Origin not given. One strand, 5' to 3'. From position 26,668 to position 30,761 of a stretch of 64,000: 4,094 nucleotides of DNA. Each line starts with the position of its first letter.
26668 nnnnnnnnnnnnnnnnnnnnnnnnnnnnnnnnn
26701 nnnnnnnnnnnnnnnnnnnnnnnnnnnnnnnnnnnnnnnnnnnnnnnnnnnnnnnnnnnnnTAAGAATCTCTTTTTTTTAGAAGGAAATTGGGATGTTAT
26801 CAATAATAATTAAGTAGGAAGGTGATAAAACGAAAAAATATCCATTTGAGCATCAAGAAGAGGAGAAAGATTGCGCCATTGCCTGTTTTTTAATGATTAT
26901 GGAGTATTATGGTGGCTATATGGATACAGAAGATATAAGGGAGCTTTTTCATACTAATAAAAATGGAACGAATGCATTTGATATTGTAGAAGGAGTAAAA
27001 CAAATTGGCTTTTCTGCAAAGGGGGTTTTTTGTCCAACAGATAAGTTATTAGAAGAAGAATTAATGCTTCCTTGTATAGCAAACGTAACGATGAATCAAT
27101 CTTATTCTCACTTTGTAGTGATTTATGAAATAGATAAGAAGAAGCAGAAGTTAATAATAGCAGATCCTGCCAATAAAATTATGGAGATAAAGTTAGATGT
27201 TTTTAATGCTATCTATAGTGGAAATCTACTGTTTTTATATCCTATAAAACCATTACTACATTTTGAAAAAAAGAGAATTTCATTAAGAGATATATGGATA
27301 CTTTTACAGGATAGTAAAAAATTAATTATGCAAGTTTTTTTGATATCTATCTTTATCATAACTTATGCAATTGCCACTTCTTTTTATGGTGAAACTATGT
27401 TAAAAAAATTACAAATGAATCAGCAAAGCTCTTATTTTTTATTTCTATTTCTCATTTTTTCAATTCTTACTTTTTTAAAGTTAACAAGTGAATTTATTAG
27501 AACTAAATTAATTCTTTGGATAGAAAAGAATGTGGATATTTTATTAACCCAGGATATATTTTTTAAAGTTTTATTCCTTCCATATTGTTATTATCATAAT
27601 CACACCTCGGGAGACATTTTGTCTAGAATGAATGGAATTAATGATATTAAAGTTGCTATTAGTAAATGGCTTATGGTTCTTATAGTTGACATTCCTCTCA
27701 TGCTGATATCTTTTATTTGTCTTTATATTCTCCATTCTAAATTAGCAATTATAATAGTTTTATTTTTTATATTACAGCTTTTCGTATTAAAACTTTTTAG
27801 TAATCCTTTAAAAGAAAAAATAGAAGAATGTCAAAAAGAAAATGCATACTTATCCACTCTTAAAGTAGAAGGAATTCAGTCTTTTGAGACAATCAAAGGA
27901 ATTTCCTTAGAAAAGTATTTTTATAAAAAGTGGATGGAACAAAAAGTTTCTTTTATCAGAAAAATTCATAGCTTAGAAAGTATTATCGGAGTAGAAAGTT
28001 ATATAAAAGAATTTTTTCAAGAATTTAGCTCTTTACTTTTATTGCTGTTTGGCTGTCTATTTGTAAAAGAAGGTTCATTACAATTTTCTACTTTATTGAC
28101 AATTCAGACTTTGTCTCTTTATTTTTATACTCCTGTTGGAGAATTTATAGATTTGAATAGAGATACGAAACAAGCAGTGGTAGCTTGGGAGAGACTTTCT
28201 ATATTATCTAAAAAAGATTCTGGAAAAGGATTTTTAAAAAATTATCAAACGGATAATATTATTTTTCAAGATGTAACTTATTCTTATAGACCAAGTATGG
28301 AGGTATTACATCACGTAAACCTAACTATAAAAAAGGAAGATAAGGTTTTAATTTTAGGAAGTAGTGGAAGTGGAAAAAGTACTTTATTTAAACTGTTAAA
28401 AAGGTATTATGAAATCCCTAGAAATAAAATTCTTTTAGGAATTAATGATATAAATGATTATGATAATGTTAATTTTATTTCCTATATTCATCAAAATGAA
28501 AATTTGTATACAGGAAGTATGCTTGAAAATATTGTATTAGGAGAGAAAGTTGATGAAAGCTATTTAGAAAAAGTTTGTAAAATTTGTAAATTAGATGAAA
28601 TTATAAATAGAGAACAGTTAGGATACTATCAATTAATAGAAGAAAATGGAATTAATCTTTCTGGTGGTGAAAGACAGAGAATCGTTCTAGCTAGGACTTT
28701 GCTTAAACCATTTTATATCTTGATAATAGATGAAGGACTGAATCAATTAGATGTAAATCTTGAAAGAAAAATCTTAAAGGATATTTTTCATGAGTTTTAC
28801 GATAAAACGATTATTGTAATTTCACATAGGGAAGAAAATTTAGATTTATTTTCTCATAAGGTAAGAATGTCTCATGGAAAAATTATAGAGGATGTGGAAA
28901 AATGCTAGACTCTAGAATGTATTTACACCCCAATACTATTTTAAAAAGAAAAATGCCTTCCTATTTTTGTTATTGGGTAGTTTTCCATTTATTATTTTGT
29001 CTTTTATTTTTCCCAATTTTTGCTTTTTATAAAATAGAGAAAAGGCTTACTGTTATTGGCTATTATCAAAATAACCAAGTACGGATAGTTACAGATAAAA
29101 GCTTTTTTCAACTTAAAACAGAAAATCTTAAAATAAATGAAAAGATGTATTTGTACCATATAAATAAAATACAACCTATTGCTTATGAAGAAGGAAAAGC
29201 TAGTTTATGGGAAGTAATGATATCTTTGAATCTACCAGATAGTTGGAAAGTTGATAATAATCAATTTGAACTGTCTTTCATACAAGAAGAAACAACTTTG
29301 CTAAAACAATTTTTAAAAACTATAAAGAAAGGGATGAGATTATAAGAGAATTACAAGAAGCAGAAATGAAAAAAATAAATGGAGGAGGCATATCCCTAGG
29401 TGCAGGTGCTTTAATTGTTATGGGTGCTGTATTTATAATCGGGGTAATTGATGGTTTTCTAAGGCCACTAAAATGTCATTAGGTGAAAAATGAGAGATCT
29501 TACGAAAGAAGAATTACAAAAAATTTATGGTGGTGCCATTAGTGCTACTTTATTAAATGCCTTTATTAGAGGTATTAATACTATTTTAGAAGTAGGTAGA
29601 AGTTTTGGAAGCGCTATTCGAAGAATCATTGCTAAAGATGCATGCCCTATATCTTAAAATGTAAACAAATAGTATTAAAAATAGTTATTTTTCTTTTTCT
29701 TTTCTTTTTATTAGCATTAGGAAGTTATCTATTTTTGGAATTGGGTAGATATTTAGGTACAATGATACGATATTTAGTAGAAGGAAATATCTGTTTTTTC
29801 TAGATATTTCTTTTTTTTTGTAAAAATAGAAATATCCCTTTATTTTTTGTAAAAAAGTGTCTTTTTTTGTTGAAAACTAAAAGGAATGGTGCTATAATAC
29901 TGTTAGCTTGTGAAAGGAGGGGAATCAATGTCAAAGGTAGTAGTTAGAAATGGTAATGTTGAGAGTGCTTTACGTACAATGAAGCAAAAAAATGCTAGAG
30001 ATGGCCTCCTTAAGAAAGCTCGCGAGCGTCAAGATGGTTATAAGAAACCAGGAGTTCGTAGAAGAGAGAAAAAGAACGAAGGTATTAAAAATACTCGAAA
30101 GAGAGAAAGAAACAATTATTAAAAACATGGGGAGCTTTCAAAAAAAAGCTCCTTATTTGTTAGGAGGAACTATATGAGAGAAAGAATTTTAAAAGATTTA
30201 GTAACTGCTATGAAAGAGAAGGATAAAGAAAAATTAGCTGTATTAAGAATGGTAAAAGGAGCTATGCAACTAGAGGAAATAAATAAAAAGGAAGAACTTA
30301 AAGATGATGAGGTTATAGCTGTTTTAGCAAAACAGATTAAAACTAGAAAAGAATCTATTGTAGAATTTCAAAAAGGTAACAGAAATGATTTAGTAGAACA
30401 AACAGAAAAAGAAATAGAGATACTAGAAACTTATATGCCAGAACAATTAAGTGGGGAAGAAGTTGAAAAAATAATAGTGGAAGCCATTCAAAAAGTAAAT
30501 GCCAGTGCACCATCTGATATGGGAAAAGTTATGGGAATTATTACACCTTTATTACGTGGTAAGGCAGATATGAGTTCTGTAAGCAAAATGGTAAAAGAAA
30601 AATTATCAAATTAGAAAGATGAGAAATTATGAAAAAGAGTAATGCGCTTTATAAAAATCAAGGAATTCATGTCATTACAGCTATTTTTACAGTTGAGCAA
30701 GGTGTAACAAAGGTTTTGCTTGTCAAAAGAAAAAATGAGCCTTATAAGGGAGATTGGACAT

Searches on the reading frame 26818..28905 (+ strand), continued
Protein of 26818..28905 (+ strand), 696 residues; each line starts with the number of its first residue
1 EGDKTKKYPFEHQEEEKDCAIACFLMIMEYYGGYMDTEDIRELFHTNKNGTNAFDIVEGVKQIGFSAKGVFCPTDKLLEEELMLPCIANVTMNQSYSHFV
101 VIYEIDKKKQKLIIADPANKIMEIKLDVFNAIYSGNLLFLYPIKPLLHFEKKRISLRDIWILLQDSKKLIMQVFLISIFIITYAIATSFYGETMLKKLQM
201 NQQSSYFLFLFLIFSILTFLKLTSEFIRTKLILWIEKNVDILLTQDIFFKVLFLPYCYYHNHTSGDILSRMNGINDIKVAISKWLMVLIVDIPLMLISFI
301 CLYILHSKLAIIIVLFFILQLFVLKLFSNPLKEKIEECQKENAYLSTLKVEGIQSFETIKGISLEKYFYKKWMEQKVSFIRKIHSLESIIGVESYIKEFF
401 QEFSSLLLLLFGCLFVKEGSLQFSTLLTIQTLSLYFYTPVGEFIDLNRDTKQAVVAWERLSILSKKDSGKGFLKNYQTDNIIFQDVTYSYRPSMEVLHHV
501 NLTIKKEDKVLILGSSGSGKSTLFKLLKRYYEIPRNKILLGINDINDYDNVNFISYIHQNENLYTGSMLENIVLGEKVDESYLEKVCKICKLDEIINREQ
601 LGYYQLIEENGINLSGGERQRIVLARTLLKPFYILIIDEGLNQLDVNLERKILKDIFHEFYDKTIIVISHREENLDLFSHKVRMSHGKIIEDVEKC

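Call 46: find_encoding_contigs(protein=P0050, flank=1500, max_places=2)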
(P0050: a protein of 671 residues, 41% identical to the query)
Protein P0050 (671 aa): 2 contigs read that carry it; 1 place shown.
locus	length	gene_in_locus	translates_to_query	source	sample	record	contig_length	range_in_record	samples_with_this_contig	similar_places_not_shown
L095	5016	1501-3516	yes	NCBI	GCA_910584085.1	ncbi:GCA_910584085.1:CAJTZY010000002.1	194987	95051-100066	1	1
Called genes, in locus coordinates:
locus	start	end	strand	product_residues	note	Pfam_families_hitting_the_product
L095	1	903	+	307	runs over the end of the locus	PF13306:LRR_5, PF13855:LRR_8 (faint), PF13306:LRR_5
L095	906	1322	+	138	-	PF13527:Acetyltransf_9, PF13673:Acetyltransf_10, PF00583:Acetyltransf_1, PF13508:Acetyltransf_7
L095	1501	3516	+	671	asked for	PF03412:Peptidase_C39, PF00664:ABC_membrane, PF00005:ABC_tran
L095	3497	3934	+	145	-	-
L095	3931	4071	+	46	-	-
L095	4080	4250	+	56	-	-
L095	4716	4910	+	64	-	PF01165:Ribosomal_S21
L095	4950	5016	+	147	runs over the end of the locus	PF09424:YqeY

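Call 47: find_encoding_contigs(protein=P0058, flank=1500, max_places=2)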
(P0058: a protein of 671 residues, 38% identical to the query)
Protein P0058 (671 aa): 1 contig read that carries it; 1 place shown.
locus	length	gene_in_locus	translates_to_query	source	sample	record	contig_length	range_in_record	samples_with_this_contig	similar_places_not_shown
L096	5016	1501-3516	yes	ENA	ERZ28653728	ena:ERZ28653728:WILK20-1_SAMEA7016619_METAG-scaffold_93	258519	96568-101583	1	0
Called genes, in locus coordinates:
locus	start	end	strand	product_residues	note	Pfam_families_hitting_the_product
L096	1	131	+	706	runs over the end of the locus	PF01136:Peptidase_U32, PF12392:DUF3656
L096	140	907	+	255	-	-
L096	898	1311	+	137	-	PF00583:Acetyltransf_1, PF13527:Acetyltransf_9 (weak), PF13673:Acetyltransf_10 (weak), PF13508:Acetyltransf_7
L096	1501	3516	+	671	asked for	PF03412:Peptidase_C39, PF00664:ABC_membrane, PF00005:ABC_tran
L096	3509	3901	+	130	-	-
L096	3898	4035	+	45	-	-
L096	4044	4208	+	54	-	-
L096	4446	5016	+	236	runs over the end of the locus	-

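Call 52: search_protein_families(library=ncbifam, proteins=[window:26830-28905:+], max_evalue=0.01)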
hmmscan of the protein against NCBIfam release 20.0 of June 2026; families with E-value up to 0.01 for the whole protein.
window:26830-28905:+ (692 aa): 179 families (the best 25 are shown)
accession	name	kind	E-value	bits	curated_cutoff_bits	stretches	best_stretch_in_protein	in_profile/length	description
TIGR01193.1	bacteriocin_ABC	subfamily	2.8e-103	346.8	523.85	1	9-688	1-689/708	peptide cleavage/export ABC transporter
TIGR03796.1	NHLM_micro_ABC1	equivalog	1.7e-92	310.8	853.3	1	8-687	6-691/710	NHLP family bacteriocin export ABC transporter peptidase/permease/ATPase subunit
TIGR03375.1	type_I_sec_LssB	subfamily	2.7e-84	283.8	693.1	1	17-689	4-683/696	type I secretion system permease/ATPase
TIGR01846.1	type_I_sec_HlyB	subfamily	2e-81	274.3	725.55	1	17-688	2-672/694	type I secretion system permease/ATPase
NF045998.1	cleave_ABC_plasm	equivalog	1.3e-74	251.7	500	1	9-669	2-662/673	Mbov_0121 family peptidase domain-containing ABC transporter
TIGR02203.1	MsbA_lipidA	equivalog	3.9e-60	203.9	602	1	167-688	18-549/572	lipid A export permease/ATP-binding protein MsbA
TIGR02204.1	MsbA_rel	hypoth_equivalog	3.1e-53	181.3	780.4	1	150-688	4-555/576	ABC transporter, permease/ATP-binding protein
TIGR03797.1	NHLM_micro_ABC2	equivalog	4.7e-53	180.7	709.4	1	145-687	116-664/686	NHLP bacteriocin export ABC transporter permease/ATPase subunit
TIGR00958.1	3a01208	subfamily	1.3e-52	179.1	874.6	1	157-686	154-692/711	antigen peptide transporter 2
TIGR01842.1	type_I_sec_PrtD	subfamily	4.6e-50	170.7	510.15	1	160-685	2-531/544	type I secretion system permease/ATPase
NF045513.1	HepA_fam_ABC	equivalog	8.9e-48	163.1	725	1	196-688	88-589/610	heterocyst formation ABC transporter subunit HepA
NF008381.0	PRK11176.1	equivalog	6.8e-47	160.1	867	1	197-688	58-559/582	lipid A ABC transporter ATP-binding protein/permease MsbA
NF008364.0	PRK11160.1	equivalog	1.9e-46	158.9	630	1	244-688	100-555/575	heme ABC transporter ATP-binding protein/permease CydC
TIGR02857.1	CydD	equivalog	4.3e-46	158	435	1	174-679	17-528/529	thiol reductant ABC exporter subunit CydD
NF052233.1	CphA_assoc_ABC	equivalog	4.4e-42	144.4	880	1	215-687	241-722/766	cyanophycin metabolism-associated ABC transporter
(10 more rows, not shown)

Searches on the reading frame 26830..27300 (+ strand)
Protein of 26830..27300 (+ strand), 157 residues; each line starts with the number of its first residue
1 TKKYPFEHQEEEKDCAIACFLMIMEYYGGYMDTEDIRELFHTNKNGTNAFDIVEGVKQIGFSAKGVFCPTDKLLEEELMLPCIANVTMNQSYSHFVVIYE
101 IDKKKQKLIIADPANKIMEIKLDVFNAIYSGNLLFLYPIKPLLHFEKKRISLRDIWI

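Call 51: search_solved_structures(query=window:26830-27300:+, max_evalue=0.001, show_alignments=2)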
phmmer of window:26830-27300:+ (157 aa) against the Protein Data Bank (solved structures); distinct sequences matched with E-value up to 0.001: 12.
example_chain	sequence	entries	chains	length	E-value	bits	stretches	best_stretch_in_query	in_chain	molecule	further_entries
4ry2_A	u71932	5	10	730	8.2e-26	94.2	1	2-139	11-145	ABC-type bacteriocin transporter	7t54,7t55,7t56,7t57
4s0f_A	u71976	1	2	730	8.4e-26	94.2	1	2-139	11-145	ABC-type bacteriocin transporter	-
8vp3_A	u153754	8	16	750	8.7e-26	94.1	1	2-139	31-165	ABC-type bacteriocin transporter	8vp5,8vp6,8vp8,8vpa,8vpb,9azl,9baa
7n87_A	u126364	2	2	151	1.1e-25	93.8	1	2-138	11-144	ABC-type bacteriocin transporter | Peptidase C39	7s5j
6v9z_A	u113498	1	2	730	1.5e-24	90.1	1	2-139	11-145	ABC-type bacteriocin transporter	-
8vp9_A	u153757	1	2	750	5.3e-23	85.1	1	2-139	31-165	ABC-type bacteriocin transporter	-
3k8u_A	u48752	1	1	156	1.1e-14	58.1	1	4-138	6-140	Putative ABC transporter, ATP-binding protein ComA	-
5xe8_A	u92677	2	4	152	1.5e-14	57.6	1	8-138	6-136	Putative ABC transporter, ATP-binding protein ComA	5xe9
8hf6_A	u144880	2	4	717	2.8e-13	53.5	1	6-141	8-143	Competence factor transporting ATP-binding protein/permease ComA | Transport/processing ATP-binding protein ComA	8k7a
8hf4_A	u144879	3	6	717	2.8e-13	53.5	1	6-141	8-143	Transport/processing ATP-binding protein ComA | Competence factor transporting ATP-binding protein/permease ComA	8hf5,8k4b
8hf7_A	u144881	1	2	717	2.8e-13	53.5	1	6-141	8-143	Competence factor transporting ATP-binding protein/permease ComA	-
6mpz_A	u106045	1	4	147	1.1e-11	48.3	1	3-138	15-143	Double Glycine Motif Protease domain from AMS/PCAT Transporter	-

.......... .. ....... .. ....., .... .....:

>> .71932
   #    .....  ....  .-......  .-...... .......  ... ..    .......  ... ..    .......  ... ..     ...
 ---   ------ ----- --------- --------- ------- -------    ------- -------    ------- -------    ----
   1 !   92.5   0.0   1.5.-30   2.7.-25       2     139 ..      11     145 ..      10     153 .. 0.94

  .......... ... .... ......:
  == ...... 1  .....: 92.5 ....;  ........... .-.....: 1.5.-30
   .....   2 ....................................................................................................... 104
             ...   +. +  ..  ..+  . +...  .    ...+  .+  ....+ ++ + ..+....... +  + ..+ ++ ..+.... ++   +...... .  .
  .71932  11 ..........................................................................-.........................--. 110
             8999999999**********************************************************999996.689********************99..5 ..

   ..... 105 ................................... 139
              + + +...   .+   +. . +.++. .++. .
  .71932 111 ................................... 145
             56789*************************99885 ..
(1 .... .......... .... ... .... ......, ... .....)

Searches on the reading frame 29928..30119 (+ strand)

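Call 58: search_protein_families(library=pfam, proteins=[window:29928-30119:+], max_evalue=0.00001)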
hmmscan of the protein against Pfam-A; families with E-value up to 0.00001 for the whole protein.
window:29928-30119:+ (64 aa): 1 family
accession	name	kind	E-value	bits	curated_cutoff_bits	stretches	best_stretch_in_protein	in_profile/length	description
PF01165.25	Ribosomal_S21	-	3.5e-10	39.9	27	1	3-54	1-52/55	Ribosomal protein S21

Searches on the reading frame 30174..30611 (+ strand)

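Call 58: search_protein_families(library=pfam, proteins=[window:30174-30611:+], max_evalue=0.00001)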
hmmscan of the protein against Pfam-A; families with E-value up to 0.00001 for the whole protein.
window:30174-30611:+ (146 aa): 1 family
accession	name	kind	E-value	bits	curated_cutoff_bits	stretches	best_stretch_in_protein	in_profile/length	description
PF09424.15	YqeY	-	9.8e-52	175.3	27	1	2-144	1-143/143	Yqey-like protein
